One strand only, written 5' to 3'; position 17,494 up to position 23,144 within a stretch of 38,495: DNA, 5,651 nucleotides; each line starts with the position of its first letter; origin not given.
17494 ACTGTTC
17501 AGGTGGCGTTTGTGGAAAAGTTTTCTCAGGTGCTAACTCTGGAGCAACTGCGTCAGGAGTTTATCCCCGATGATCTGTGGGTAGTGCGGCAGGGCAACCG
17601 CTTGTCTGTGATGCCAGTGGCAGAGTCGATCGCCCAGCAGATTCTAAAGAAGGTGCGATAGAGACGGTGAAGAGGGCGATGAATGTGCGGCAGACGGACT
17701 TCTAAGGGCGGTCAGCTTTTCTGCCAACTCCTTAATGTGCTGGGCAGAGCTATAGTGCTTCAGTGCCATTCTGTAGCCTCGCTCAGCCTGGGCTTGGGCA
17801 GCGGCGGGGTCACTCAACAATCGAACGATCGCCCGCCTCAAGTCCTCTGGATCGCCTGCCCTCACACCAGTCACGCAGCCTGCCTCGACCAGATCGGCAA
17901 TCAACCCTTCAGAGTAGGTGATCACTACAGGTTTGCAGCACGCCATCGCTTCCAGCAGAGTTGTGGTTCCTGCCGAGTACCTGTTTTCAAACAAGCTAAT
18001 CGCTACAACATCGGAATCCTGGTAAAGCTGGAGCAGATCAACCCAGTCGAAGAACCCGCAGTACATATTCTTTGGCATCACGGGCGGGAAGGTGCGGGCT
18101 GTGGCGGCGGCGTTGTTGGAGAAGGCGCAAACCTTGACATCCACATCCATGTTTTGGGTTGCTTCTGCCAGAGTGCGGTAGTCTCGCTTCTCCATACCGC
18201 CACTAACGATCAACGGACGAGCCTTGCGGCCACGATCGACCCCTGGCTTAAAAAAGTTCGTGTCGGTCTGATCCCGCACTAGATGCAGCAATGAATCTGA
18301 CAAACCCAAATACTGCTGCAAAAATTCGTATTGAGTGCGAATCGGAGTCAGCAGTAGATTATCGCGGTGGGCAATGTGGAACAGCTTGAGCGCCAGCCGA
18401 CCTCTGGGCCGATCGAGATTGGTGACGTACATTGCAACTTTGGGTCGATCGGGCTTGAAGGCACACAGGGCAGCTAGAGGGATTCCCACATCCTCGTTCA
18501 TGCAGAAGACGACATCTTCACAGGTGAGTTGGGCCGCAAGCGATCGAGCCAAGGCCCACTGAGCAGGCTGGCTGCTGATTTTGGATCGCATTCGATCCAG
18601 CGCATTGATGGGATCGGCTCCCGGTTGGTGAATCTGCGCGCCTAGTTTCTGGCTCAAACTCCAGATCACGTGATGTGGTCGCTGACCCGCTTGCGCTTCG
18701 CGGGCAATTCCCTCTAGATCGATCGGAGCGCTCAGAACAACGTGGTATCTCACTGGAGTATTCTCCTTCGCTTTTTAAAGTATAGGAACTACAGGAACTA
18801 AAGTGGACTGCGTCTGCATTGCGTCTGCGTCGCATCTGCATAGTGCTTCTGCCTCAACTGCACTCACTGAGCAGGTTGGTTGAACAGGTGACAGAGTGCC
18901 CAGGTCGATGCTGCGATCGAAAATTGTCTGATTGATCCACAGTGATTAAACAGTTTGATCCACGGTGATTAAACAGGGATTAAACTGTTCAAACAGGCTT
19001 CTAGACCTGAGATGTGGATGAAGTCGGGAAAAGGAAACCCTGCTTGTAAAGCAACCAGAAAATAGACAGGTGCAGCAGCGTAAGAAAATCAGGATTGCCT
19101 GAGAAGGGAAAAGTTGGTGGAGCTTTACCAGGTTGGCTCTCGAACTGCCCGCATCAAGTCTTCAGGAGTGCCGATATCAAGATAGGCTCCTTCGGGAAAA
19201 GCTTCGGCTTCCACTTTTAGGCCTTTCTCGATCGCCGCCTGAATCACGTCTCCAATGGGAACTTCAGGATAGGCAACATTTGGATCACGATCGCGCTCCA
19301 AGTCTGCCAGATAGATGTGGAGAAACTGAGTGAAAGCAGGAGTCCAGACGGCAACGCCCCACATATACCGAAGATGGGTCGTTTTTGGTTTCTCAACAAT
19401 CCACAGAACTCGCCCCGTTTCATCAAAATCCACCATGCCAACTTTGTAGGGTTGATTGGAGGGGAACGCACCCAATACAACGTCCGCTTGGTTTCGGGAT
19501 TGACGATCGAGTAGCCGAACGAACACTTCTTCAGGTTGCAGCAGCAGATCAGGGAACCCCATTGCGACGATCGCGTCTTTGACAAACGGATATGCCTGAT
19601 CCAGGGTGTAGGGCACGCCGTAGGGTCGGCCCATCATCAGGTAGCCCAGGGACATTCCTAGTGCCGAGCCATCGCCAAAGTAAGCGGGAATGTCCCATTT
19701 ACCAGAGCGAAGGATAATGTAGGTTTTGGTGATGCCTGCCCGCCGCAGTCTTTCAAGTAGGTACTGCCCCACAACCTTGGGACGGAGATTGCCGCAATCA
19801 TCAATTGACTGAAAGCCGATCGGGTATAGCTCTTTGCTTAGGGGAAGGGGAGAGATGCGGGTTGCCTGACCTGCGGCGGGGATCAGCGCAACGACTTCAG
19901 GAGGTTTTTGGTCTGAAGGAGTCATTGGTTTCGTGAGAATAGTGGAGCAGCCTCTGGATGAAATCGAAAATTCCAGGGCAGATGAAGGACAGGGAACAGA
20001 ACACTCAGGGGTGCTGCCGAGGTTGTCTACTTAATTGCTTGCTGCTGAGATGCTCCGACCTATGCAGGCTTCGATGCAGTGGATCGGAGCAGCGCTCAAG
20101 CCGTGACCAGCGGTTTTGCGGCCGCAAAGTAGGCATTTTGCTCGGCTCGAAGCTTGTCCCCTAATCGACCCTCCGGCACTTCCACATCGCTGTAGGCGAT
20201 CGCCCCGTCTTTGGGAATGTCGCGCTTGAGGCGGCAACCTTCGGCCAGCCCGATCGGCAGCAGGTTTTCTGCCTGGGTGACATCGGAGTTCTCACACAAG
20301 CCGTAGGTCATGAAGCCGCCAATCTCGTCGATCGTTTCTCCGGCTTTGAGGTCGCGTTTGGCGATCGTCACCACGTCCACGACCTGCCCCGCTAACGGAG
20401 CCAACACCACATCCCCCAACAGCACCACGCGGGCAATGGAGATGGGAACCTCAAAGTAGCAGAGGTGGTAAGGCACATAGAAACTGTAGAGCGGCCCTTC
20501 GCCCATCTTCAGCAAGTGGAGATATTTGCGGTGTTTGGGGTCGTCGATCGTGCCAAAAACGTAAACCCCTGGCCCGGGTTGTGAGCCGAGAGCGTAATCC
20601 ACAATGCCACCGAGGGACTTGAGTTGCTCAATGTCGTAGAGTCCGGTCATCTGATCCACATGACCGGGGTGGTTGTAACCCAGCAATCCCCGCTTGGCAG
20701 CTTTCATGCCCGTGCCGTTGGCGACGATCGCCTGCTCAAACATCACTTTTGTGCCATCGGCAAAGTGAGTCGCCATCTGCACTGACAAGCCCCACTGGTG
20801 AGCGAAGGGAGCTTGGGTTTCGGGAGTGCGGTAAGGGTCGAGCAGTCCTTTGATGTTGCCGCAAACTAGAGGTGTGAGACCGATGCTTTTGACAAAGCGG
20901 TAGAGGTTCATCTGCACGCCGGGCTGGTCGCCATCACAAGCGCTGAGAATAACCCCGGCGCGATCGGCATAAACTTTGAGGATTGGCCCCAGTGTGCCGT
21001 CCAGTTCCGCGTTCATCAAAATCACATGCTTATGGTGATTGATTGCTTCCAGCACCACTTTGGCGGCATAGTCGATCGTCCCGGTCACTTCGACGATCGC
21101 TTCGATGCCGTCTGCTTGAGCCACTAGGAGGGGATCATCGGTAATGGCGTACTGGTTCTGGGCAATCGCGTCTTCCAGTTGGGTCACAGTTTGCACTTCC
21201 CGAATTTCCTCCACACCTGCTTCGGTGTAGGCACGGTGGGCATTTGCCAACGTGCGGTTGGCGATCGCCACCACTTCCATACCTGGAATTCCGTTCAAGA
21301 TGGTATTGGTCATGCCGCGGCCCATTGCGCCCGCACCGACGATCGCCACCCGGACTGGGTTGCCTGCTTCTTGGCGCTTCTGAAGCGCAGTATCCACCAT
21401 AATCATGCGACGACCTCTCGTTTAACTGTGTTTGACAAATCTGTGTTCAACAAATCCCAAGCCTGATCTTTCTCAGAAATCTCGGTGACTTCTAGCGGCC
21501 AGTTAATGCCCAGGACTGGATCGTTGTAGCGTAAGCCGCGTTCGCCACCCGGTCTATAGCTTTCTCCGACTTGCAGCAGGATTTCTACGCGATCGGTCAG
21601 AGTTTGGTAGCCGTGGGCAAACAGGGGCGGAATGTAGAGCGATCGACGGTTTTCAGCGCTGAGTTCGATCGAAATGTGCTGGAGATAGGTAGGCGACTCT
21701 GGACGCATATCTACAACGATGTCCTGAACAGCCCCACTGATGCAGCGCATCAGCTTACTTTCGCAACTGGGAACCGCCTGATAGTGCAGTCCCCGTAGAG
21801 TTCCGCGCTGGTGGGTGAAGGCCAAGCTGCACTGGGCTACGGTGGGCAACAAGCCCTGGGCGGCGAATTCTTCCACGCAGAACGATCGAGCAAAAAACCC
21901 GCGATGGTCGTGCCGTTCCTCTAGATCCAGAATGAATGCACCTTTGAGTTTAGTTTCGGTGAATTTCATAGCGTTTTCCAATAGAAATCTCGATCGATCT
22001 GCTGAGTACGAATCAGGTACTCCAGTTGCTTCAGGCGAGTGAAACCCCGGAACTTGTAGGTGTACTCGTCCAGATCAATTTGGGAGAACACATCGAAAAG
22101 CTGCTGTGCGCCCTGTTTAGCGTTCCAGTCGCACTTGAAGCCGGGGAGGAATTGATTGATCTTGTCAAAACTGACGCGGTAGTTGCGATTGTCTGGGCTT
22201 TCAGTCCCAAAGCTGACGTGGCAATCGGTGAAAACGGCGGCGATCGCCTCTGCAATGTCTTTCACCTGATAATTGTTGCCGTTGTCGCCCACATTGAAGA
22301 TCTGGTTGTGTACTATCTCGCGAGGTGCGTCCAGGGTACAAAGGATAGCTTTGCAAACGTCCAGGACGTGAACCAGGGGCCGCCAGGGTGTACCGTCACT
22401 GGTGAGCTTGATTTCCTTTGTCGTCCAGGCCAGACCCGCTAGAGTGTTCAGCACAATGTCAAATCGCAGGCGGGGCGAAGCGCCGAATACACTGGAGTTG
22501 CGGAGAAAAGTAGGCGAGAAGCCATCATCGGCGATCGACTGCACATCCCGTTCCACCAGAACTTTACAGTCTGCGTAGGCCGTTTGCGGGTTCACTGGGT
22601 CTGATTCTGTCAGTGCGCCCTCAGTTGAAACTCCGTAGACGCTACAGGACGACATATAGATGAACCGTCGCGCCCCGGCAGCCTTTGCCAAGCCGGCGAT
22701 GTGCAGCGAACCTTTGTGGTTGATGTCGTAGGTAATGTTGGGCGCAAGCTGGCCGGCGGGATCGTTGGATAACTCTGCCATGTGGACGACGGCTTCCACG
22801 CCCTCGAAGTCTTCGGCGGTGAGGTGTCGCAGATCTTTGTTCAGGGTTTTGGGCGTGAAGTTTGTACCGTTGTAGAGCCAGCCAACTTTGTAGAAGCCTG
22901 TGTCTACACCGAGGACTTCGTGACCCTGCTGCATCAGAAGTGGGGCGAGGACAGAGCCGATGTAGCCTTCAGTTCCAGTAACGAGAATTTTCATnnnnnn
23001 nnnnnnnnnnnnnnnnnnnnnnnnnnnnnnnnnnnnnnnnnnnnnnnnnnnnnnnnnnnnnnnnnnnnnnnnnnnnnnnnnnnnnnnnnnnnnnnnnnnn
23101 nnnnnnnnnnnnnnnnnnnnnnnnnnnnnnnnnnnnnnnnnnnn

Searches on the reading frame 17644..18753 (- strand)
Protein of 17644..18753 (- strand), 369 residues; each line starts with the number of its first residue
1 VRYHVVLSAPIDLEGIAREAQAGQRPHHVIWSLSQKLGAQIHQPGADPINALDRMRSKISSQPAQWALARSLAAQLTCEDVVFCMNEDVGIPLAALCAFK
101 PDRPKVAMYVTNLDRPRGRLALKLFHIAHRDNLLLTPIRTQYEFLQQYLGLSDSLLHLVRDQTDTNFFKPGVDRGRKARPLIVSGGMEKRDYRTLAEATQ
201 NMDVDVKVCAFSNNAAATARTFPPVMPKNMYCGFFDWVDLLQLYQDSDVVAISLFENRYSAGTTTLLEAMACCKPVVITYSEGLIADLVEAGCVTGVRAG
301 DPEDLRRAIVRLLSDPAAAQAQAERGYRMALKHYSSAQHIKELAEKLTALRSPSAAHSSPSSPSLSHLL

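Call 57: search_protein_families(library=pfam, proteins=[window:17644-18753:-], max_evalue=0.00001)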
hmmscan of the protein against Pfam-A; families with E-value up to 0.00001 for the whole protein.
window:17644-18753:- (369 aa): 3 families
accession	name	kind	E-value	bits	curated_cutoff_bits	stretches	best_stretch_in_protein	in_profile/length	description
PF13692.12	Glyco_trans_1_4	-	1.3e-11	45.4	27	1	233-315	62-142/142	Glycosyl transferases group 1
PF00534.26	Glycos_transf_1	-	2.2e-09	37.5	26.4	1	232-328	78-171/172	Glycosyl transferases group 1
PF13524.12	Glyco_trans_1_2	-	9.1e-08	32.6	25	1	239-344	39-143/144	Glycosyl transferase-like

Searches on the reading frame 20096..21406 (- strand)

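Call 57: search_protein_families(library=pfam, proteins=[window:20096-21406:-], max_evalue=0.00001)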
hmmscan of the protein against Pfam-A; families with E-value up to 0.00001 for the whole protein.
window:20096-21406:- (436 aa): 3 families
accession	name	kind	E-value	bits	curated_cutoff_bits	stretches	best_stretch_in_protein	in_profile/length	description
PF21135.2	DRL_cat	-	2.4e-49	167.9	27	1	159-320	1-164/164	Oxidoreductase DRL, catalytic domain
PF03447.22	NAD_binding_3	-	3.8e-07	31.3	24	1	24-134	1-91/116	Homoserine dehydrogenase, NAD binding domain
PF01488.26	Shikimate_DH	-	1.2e-06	29.1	24.3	1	16-88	11-80/138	Shikimate / quinate 5-dehydrogenase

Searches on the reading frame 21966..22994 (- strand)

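Call 57: search_protein_families(library=pfam, proteins=[window:21966-22994:-], max_evalue=0.00001)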
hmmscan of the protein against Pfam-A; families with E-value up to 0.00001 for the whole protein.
window:21966-22994:- (342 aa): 4 families
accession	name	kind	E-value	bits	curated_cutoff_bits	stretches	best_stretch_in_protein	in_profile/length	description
PF01370.27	Epimerase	-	4.9e-46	157.5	20.9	1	3-236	1-240/240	NAD dependent epimerase/dehydratase family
PF16363.11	GDP_Man_Dehyd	-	5.1e-17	62.8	27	1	4-237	1-257/332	GDP-mannose 4,6 dehydratase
PF04321.23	RmlD_sub_bind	-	1.3e-15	57.7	27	1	1-200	1-178/287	RmlD substrate binding domain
PF01073.25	3Beta_HSD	-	8.9e-10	38.5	22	1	4-180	1-192/280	3-beta hydroxysteroid dehydrogenase/isomerase family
